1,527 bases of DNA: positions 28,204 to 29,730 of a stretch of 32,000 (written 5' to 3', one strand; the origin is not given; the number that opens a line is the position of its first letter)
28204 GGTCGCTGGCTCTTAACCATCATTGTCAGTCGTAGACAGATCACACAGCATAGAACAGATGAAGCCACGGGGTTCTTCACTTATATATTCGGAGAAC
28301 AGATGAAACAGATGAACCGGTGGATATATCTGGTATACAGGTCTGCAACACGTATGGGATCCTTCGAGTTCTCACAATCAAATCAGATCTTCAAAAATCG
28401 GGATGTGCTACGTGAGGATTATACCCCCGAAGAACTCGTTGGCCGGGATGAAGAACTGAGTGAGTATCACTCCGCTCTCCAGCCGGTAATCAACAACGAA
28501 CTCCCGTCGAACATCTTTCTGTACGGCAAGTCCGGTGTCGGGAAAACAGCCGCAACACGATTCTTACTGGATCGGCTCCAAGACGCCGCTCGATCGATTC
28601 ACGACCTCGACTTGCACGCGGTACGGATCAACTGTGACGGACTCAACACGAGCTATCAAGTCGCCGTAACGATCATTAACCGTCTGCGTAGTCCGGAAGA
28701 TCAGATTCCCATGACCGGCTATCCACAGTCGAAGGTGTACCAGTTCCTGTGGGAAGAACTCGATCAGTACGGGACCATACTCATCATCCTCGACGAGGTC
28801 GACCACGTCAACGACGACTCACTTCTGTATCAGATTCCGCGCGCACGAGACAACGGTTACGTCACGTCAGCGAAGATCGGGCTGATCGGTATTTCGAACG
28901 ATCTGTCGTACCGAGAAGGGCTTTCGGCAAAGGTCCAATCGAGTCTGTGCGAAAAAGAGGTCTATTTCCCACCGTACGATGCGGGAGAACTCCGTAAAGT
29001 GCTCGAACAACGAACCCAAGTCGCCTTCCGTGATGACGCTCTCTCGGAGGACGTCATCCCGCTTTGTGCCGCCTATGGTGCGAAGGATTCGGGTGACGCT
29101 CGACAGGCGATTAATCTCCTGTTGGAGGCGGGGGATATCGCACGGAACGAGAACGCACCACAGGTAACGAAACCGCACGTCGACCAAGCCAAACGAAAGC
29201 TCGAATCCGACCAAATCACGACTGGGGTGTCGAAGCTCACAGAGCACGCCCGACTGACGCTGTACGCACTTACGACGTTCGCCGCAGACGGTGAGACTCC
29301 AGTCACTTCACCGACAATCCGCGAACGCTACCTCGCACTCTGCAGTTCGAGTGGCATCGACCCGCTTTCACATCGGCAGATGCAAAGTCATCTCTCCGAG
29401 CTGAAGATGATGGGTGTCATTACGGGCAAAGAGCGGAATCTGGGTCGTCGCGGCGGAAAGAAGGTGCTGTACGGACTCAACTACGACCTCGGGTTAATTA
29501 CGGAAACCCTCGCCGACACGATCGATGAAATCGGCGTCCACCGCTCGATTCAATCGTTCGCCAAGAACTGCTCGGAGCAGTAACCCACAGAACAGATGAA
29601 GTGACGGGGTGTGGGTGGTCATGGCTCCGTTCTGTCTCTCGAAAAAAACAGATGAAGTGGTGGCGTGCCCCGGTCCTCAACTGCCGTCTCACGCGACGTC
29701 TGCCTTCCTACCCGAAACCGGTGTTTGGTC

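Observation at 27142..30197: The whole ori-orc1 module is bracketed by ~110-150 bp imperfect direct repeats, as if it were an inserted cassette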

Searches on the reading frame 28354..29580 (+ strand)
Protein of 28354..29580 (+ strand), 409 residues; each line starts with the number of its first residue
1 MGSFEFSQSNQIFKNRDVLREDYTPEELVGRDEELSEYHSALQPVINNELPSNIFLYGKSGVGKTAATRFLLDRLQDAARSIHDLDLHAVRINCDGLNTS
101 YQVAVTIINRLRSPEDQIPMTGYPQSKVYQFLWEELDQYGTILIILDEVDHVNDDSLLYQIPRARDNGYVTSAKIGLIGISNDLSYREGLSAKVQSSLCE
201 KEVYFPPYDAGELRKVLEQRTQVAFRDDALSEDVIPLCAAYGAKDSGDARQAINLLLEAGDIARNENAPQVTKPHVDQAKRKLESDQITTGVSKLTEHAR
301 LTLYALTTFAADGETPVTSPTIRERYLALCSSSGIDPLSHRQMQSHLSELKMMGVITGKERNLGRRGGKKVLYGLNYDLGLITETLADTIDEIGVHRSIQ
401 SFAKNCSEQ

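Call 11: search_protein_families(library=pfam, proteins=[window:28354-29580:+], max_evalue=0.01)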
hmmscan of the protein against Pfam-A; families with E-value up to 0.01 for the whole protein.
window:28354-29580:+ (409 aa): 10 families
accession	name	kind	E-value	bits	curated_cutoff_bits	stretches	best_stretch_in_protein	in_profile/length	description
PF22703.2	Cdc6_lid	-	2e-25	88.9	27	1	214-280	1-67/68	Cdc6 AAA+ ATPase-type lid domain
PF09079.17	Cdc6_C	-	5.3e-21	74.8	25.1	1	292-383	3-94/96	CDC6, C terminal winged helix domain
PF13401.12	AAA_22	-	1.6e-12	48.3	27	1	52-161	6-104/130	AAA domain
PF13191.12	AAA_16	-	7.3e-11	43.3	32.6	1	27-109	1-74/167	AAA ATPase domain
PF22606.2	Cdc6-ORC-like_ATPase_lid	-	0.00021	21.6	27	1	208-262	1-55/60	Cdc6/ORC-like, ATPase lid domain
PF00004.35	AAA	-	0.00089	20.1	21.2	1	54-183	1-110/131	ATPase family associated with various cellular activities (AAA)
PF05621.17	TniB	-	0.0027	17.6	22.4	1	47-152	31-131/189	Bacterial TniB protein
PF05673.19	DUF815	-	0.0027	17.4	23.8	1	23-97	25-92/249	Protein of unknown function (DUF815)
PF20436.4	LonB_AAA-LID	-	0.0044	17.5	22.4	1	249-280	28-59/65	Archaeal LonB, AAA+ ATPase LID domain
PF24883.2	NPHP3_N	-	0.0066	17.1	24.8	0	51-81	22-52/164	Nephrocystin 3, N-terminal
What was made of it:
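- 28354..29583 (+): orc4 (HVO_2042), an Orc1/Cdc6 initiator of 409 aa. Pfam AAA_22, Cdc6_lid and Cdc6_C (call 11).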

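Call 12: find_encoding_contigs(protein=window:28354-29580:+, flank=10000, max_places=10)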
Protein window:28354-29580:+ (409 aa): 23 contigs read that carry it; 2 places shown.
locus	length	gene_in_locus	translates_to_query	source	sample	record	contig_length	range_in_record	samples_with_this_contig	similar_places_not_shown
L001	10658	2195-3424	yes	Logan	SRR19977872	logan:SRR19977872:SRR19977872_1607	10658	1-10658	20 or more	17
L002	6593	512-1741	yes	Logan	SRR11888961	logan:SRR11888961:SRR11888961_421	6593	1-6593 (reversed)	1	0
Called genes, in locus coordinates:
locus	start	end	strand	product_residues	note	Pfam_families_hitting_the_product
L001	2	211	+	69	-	?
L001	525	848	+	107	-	PF26007:DUF8000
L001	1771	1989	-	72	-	-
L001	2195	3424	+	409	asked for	PF13191:AAA_16, PF13401:AAA_22, PF22703:Cdc6_lid, PF09079:WHD_Cdc6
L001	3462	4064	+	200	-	-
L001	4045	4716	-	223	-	PF20706:GT4-conflict, PF00534:Glycos_transf_1, PF13692:Glyco_trans_1_4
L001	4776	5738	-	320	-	PF19575:HTH_58 (weak), PF03161:LAGLIDADG_2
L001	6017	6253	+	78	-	-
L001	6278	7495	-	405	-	PF00884:Sulfatase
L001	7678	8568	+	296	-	-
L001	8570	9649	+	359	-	PF13439:Glyco_transf_4, PF20706:GT4-conflict (weak), PF00534:Glycos_transf_1, PF13692:Glyco_trans_1_4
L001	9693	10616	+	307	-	PF00535:Glycos_transf_2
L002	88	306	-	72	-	-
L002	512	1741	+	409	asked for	PF13191:AAA_16, PF13401:AAA_22, PF22703:Cdc6_lid, PF09079:WHD_Cdc6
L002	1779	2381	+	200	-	-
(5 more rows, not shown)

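Call 18: find_homologous_proteins(query=window:28354-29580:+, max_evalue=1e-30)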
Query window:28354-29580:+ (409 aa): 1878 proteins with E <= 1e-30 among 8000 candidates; the best 120 are listed.
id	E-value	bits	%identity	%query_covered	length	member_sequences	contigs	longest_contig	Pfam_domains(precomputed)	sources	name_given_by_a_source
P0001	6.3e-269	909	100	100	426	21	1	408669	PF22703.3,PF13401.13,PF09079.18,PF13191.13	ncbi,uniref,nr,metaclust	ncbi:Orc1-type DNA replication protein [Haloferax volcanii JCM 10717]|uniref:ORC1-type DNA replicati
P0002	4.9e-241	818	89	100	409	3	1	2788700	PF22703.3,PF13401.13,PF09079.18,PF13191.13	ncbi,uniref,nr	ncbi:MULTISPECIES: Cdc6/Cdc18 family protein [Haloferax]|uniref:ORC1-type DNA replication protein n=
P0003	9.9e-168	576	64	100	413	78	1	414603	PF22703.3,PF13401.13,PF05673.20,PF09079.18,PF13191.13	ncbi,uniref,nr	ncbi:orc1/cdc6 family replication initiation protein (plasmid) [Halorussus limi]|uniref:ORC1-type DN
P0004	2.0e-163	562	62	100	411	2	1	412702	PF22703.3,PF13401.13,PF05673.20,PF09079.18,PF13191.13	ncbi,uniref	ncbi:orc1/cdc6 family replication initiation protein [Halomicrococcus gelatinilyticus]|uniref:orc1/c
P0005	8.6e-162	557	60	100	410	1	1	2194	PF22703.3,PF00004.36,PF13401.13,PF05673.20,PF09079.18,PF13191.13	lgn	-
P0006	1.3e-160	553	62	98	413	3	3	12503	PF22703.3,PF00004.36,PF13401.13,PF05673.20,PF09079.18,PF13191.13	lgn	-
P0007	6.3e-159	547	60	100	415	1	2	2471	PF22703.3,PF00004.36,PF13401.13,PF05673.20,PF09079.18,PF13191.13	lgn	-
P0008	2.5e-157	542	60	98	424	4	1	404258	PF22703.3,PF13401.13,PF05673.20,PF09079.18,PF13191.13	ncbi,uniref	ncbi:orc1/cdc6 family replication initiation protein [Haladaptatus sp. ZSTT2]|uniref:orc1/cdc6 famil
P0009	6.8e-150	518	56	100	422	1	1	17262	PF22703.3,PF22606.3,PF00004.36,PF13401.13,PF05673.20,PF09079.18,PF13191.13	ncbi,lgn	ncbi:MAG: orc1/cdc6 family replication initiation protein [Halolamina sp.]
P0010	1.1e-149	517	57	98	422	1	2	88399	PF22703.3,PF22606.3,PF00004.36,PF13401.13,PF05673.20,PF09079.18,PF13191.13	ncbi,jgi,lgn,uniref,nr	ncbi:orc1/cdc6 family replication initiation protein [Halolamina rubra]|uniref:orc1/cdc6 family repl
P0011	1.1e-149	517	57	98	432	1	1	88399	PF22703.3,PF22606.3,PF00004.36,PF13401.13,PF05673.20,PF09079.18,PF13191.13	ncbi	-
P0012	4.2e-149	515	56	98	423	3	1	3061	PF22703.3,PF00004.36,PF13401.13,PF05673.20,PF09079.18,PF13191.13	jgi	jgi:cell division control protein 6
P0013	2.1e-148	513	57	98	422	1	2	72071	PF22703.3,PF22606.3,PF00004.36,PF13401.13,PF05673.20,PF09079.18,PF13191.13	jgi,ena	-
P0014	4.2e-148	512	57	98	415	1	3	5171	PF22703.3,PF22606.3,PF13401.13,PF09079.18,PF00931.29,PF13191.13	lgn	-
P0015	4.9e-148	511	56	98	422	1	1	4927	PF22703.3,PF22606.3,PF00004.36,PF13401.13,PF05673.20,PF09079.18,PF13191.13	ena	-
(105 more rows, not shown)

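Call 19: find_encoding_contigs(protein=P0002, flank=10000, max_places=10)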
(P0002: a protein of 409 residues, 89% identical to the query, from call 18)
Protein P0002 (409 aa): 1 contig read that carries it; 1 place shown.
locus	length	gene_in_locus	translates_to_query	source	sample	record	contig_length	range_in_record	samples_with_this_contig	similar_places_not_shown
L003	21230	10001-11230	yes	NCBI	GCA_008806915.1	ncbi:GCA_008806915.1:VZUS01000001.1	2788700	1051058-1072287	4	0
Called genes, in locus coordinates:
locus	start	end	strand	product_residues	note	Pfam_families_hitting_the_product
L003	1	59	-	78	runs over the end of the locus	-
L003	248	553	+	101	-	-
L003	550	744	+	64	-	-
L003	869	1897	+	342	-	PF16729:DUF5067 (faint), PF11611:DUF4352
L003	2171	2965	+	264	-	PF03437:BtpA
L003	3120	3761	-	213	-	PF06325:PrmA (faint), PF13847:Methyltransf_31, PF08241:Methyltransf_11, PF08242:Methyltransf_12 (weak), PF13649:Methyltransf_25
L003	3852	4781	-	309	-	PF00294:PfkB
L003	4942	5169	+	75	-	-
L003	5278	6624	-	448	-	PF01663:Phosphodiest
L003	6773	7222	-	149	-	-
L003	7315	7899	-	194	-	-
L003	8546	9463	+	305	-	PF01073:3Beta_HSD, PF01370:Epimerase, PF02719:Polysacc_synt_2 (faint), PF04321:RmlD_sub_bind, PF07993:NAD_binding_4 (faint), PF16363:GDP_Man_Dehyd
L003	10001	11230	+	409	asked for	PF13191:AAA_16, PF13401:AAA_22, PF22703:Cdc6_lid, PF09079:WHD_Cdc6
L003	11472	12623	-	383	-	PF13439:Glyco_transf_4, PF13579:Glyco_trans_4_4, PF20706:GT4-conflict, PF00534:Glycos_transf_1, PF13692:Glyco_trans_1_4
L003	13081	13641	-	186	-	PF04545:Sigma70_r4 (faint), PF19575:HTH_58 (faint)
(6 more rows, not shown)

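Call 20: find_encoding_contigs(protein=P0001, flank=10000, max_places=6)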
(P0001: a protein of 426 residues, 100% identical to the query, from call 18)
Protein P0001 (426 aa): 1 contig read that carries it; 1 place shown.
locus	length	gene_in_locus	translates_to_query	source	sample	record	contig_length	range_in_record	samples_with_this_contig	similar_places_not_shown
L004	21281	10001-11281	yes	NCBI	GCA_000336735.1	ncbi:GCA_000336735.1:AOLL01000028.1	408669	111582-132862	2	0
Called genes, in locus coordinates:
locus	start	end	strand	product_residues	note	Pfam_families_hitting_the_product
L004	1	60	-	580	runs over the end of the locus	PF26589:DUF8186, PF26590:DUF8186_M, PF26591:DUF8186_C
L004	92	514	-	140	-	PF25946:DUF7985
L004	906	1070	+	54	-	-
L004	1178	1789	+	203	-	PF13023:HD_3, PF12917:YfbR-like, PF01966:HD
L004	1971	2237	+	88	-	PF04014:MazE_antitoxin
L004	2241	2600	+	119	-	PF02452:PemK_toxin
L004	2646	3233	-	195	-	PF01385:OrfB_IS605, PF07282:Cas12f1-like_TNB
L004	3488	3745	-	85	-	PF24113:DUF7387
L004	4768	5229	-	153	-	-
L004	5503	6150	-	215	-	-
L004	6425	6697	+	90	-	PF08461:WHD_RNase_R (weak)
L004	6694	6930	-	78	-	PF08279:HTH_11 (weak)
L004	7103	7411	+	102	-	-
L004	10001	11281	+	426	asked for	PF13191:AAA_16, PF13401:AAA_22, PF22703:Cdc6_lid, PF09079:WHD_Cdc6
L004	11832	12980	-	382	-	PF13439:Glyco_transf_4, PF13579:Glyco_trans_4_4, PF20706:GT4-conflict, PF00534:Glycos_transf_1, PF13692:Glyco_trans_1_4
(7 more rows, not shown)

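Call 29: list_cluster_members(proteins=[window:28354-29580:+, window:26684-27004:+, window:25450-26367:+])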
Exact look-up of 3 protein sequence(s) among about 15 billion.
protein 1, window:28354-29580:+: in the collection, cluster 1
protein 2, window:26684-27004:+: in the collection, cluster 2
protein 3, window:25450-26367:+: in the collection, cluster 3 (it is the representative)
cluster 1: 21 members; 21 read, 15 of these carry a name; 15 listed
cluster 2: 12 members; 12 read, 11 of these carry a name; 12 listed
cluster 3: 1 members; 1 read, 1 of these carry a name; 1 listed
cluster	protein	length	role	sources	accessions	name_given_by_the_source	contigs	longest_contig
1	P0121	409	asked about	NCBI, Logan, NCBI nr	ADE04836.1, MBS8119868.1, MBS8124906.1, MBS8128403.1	orc1/cdc6 family replication initiation protein [Haloferax volcanii]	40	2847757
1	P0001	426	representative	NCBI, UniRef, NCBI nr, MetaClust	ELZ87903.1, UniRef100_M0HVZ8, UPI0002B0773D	Orc1-type DNA replication protein [Haloferax volcanii JCM 10717] | ORC1-type DNA replication protein n=2 Tax=Haloferacaceae TaxID=1644056 RepID=M0HVZ8_HALVO | Orc1-type DNA replication protein [Haloferax alexandrinus JCM 10717]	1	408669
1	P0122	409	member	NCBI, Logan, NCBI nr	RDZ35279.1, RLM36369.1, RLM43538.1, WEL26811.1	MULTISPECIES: orc1/cdc6 family replication initiation protein [Haloferax]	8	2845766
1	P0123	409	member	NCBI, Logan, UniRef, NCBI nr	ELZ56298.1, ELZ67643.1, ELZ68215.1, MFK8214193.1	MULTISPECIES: orc1/cdc6 family replication initiation protein [unclassified Haloferax] | orc1/cdc6 family replication initiation protein n=1 Tax=Haloferax TaxID=2251 ...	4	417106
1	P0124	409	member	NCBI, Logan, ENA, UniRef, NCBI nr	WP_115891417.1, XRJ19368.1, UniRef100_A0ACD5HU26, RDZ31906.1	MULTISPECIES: orc1/cdc6 family replication initiation protein [Haloferax] | Orc1/cdc6 family replication initiation protein n=2 Tax=Haloferax TaxID=2251 ...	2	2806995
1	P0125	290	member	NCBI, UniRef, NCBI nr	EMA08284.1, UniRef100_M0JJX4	Orc1-type DNA replication protein [Haloferax denitrificans ATCC 35960] | Orc1-type DNA replication protein n=2 Tax=Haloferax denitrificans TaxID=35745 ...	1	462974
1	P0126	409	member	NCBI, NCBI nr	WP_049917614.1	Cdc6/Cdc18 family protein [Haloferax denitrificans] | orc1/cdc6 family replication initiation protein [Haloferax denitrificans]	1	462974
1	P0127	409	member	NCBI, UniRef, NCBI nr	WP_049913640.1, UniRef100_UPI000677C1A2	Cdc6/Cdc18 family protein [Haloferax prahovense] | Cdc6/Cdc18 family protein n=1 Tax=Haloferax prahovense TaxID=381852 RepID=UPI000677C1A2 | orc1/cdc6 family replication initiation protein [Haloferax prahovense]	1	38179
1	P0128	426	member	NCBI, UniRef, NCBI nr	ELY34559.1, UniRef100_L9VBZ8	Orc1-type DNA replication protein [Haloferax volcanii DS2] | ORC1-type DNA replication protein n=3 Tax=Haloferax volcanii TaxID=2246 RepID=L9VBZ8_HALVD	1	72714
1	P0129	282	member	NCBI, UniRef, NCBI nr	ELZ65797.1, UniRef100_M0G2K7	Orc1-type DNA replication protein [Haloferax prahovense DSM 18310] | Orc1-type DNA replication protein n=1 Tax=Haloferax prahovense (strain DSM 18310 / JCM ...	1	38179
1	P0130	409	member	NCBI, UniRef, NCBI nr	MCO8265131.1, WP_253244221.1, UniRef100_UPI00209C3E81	orc1/cdc6 family replication initiation protein [Haloferax sp. AB510] | orc1/cdc6 family replication initiation protein n=1 Tax=Haloferax sp. AB510 TaxID=2934172 ...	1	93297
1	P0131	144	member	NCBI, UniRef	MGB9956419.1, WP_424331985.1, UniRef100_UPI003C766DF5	hypothetical protein ACOZ4B_08520 [Haloferax prahovense] | hypothetical protein n=1 Tax=Haloferax prahovense TaxID=381852 RepID=UPI003C766DF5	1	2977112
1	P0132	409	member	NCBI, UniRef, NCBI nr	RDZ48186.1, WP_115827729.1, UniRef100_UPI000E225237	cell division control protein Cdc6 [Haloferax sp. Atlit-19N] | orc1/cdc6 family replication initiation protein n=1 Tax=Haloferax sp. Atlit-19N ... | orc1/cdc6 family replication initiation protein [Haloferax sp. Atlit-19N]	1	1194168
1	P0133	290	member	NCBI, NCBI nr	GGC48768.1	hypothetical protein GCM10007209_07990 [Haloferax sulfurifontis]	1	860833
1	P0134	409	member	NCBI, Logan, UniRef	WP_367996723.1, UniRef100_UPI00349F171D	orc1/cdc6 family replication initiation protein [Haloferax volcanii] | orc1/cdc6 family replication initiation protein n=1 Tax=Haloferax volcanii TaxID=2246 ...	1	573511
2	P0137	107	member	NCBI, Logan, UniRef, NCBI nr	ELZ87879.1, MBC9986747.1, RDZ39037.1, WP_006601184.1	hypothetical protein C5B89_10875 [Haloferax sp. Atlit-47N] | Uncharacterized protein n=2 Tax=Haloferax TaxID=2251 RepID=M0HXM8_HALVO | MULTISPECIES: hypothetical protein [Haloferax]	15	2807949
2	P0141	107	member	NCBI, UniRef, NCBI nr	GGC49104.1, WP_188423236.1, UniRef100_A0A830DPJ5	hypothetical protein [Haloferax sulfurifontis] | Uncharacterized protein n=1 Tax=Haloferax sulfurifontis TaxID=255616 ...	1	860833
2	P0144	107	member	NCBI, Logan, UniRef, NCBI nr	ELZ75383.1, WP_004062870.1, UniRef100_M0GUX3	hypothetical protein C456_06932 [Haloferax volcanii DSM 14919] | Uncharacterized protein n=1 Tax=Haloferax lucentense (strain DSM 14919 / JCM 9276 / NCIMB ... | hypothetical protein [Haloferax lucentense]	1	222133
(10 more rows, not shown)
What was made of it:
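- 28354..29583 (+): Exact match to ADE04836.1 (call 29).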

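Call 34: find_encoding_contigs(protein=P0137, flank=10000, max_places=10)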
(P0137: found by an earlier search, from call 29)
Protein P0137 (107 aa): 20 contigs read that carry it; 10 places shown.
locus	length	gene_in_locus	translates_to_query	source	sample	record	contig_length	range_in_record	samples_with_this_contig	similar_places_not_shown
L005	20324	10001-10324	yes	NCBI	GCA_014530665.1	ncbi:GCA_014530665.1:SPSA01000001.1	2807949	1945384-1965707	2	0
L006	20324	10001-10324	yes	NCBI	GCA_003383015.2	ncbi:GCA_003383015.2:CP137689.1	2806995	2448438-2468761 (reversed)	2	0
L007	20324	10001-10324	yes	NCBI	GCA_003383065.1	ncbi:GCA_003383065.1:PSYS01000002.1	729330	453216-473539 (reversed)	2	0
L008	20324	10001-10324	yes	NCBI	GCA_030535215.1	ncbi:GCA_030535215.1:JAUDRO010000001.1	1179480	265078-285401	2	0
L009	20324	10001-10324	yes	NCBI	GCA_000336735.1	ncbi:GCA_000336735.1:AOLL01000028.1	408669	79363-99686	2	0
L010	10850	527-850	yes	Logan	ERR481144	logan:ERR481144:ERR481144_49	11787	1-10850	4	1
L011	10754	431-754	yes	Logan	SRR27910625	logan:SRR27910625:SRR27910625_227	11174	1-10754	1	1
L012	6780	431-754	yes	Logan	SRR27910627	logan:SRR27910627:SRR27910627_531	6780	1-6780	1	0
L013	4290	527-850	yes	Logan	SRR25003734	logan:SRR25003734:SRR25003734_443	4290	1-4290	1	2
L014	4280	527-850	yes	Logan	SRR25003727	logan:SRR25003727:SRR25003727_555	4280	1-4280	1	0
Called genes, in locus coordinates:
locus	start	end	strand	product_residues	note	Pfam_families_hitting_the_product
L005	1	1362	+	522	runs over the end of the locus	PF00005:ABC_tran, PF13304:AAA_21 (faint), PF00005:ABC_tran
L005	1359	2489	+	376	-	PF02653:BPD_transp_2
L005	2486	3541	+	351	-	PF02653:BPD_transp_2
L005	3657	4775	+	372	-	PF01978:TrmB, PF11495:TrmB_EBD_N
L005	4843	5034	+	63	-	PF25949:DUF7987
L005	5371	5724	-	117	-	PF09851:SHOCT (weak)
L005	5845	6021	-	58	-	-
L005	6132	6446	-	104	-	-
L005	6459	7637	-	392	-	PF01497:Peripla_BP_2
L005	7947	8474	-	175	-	-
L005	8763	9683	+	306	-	PF01073:3Beta_HSD, PF01370:Epimerase, PF04321:RmlD_sub_bind, PF07993:NAD_binding_4 (faint), PF16363:GDP_Man_Dehyd, PF02719:Polysacc_synt_2 (weak)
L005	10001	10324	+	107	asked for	PF26007:DUF8000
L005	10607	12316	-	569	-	PF01266:DAO (faint), PF04820:Trp_halogenase (weak)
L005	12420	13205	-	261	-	PF25213:HVO_A0261_N, PF08350:FilR1_middle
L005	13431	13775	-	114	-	-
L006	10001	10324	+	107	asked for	PF26007:DUF8000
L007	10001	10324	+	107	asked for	PF26007:DUF8000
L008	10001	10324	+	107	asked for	PF26007:DUF8000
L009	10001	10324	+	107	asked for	PF26007:DUF8000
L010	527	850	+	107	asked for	PF26007:DUF8000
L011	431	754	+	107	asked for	PF26007:DUF8000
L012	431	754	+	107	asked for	PF26007:DUF8000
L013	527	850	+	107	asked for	PF26007:DUF8000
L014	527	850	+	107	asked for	PF26007:DUF8000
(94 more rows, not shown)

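Call 38: find_related_loci(query=window:28354-29580:+, collection=genome_contigs, flank=10000)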
Query window:28354-29580:+ (409 aa) in genome_contigs; peptide patterns used: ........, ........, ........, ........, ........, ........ (x = any residue, [..] = any of these).
112 stretches matched a pattern; 43 encode a relative of the query (tblastn E <= 1e-3); 42 distinct loci.
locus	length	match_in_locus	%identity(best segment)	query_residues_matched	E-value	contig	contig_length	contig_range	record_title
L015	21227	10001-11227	99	1-409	0e+0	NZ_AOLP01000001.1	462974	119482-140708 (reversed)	Haloferax denitrificans ATCC 35960 contig_1, whole genome shotgun sequence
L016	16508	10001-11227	99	1-409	0e+0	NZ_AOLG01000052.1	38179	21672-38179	Haloferax prahovense DSM 18310 contig_52, whole genome shotgun sequence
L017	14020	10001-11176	55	1-391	4e-138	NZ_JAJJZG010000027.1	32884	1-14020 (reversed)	Halobacterium sp. KA-4 NODE_27_length_32884_cov_23.193791, whole genome shotgun sequence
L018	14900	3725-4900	55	1-391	8e-138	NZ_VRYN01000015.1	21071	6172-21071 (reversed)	Halobacterium salinarum DSM 3754 Ga0061114_scaffold00015.15, whole genome shotgun sequence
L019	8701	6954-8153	49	1-399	7e-118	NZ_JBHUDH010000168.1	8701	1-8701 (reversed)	Halolamina salina strain CGMCC 1.12285 platanus_K_21_77_168, whole genome shotgun sequence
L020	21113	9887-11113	42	6-404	6e-101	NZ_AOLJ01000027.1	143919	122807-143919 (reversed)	Haloferax gibbonsii ATCC 33959 contig_27, whole genome shotgun sequence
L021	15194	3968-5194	42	6-404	1e-100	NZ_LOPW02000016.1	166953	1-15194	Haloferax marisrubri strain SB3 scf100015, whole genome shotgun sequence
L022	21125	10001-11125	46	6-365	1e-98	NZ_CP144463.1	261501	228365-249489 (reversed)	Halalkalicoccus salilacus strain FCH27 plasmid unnamed2, complete sequence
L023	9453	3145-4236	39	8-367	5e-78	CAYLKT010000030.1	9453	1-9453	MAG TPA_asm: uncultured Thermoplasmatales archaeon isolate binchicken_co122_15 genome assembly, contig: NODE_6181_length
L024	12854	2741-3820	37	12-367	2e-77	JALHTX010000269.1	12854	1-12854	MAG: Thermoplasmatota archaeon isolate PFL35 seq_3127133, whole genome shotgun sequence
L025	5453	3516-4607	37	8-367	7e-77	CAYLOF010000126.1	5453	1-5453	MAG TPA_asm: uncultured Thermoplasmatales archaeon isolate binchicken_co116_354 genome assembly, contig: NODE_18798_leng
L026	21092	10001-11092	37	8-367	1e-76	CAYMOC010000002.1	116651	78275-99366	MAG TPA_asm: uncultured Thermoplasmatales archaeon isolate SRP332253_co1_209 genome assembly, contig: NODE_105_length_11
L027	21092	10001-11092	37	8-367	5e-76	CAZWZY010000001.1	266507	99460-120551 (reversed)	MAG TPA_asm: uncultured Thermoplasmatales archaeon isolate SRP332253_co2_59 genome assembly, contig: NODE_13_length_2665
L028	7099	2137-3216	37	12-367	5e-76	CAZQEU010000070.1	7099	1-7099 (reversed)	MAG TPA_asm: uncultured Thermoplasmatales archaeon isolate SRP332253_co2_91 genome assembly, contig: NODE_11291_length_7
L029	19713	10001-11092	36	8-367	2e-75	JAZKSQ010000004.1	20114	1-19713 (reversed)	MAG: Thermoplasmatota archaeon isolate NA-30cm_bin.8 NODE_284_length_20114_cov_8.743257, whole genome shotgun sequence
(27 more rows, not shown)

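Call 41: find_encoding_contigs(protein=P0126, flank=10000, max_places=4)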
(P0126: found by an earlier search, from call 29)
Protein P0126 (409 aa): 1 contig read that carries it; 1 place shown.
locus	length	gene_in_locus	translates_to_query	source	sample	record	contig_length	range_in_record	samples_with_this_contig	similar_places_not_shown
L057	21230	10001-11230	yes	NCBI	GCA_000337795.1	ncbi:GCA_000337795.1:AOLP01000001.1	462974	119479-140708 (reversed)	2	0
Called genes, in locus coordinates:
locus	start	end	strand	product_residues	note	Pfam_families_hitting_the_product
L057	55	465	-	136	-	PF13470:PIN_3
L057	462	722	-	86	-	PF04014:MazE_antitoxin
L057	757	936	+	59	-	-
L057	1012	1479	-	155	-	-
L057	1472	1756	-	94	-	PF04014:MazE_antitoxin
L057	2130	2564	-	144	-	-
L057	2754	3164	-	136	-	-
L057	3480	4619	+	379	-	PF02771:Acyl-CoA_dh_N, PF02770:Acyl-CoA_dh_M, PF00441:Acyl-CoA_dh_1, PF08028:Acyl-CoA_dh_2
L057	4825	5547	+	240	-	PF24279:HVO_2525_N (faint), PF04967:HTH_10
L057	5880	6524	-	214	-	PF19220:Rod_CreS (weak)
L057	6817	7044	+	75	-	PF12802:MarR_2 (faint), PF25213:HVO_A0261_N (weak)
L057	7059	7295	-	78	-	PF12802:MarR_2 (weak)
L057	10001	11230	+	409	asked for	PF13191:AAA_16, PF13401:AAA_22, PF22703:Cdc6_lid, PF09079:WHD_Cdc6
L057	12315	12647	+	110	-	PF19102:DUF5789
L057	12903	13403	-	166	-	PF04307:YdjM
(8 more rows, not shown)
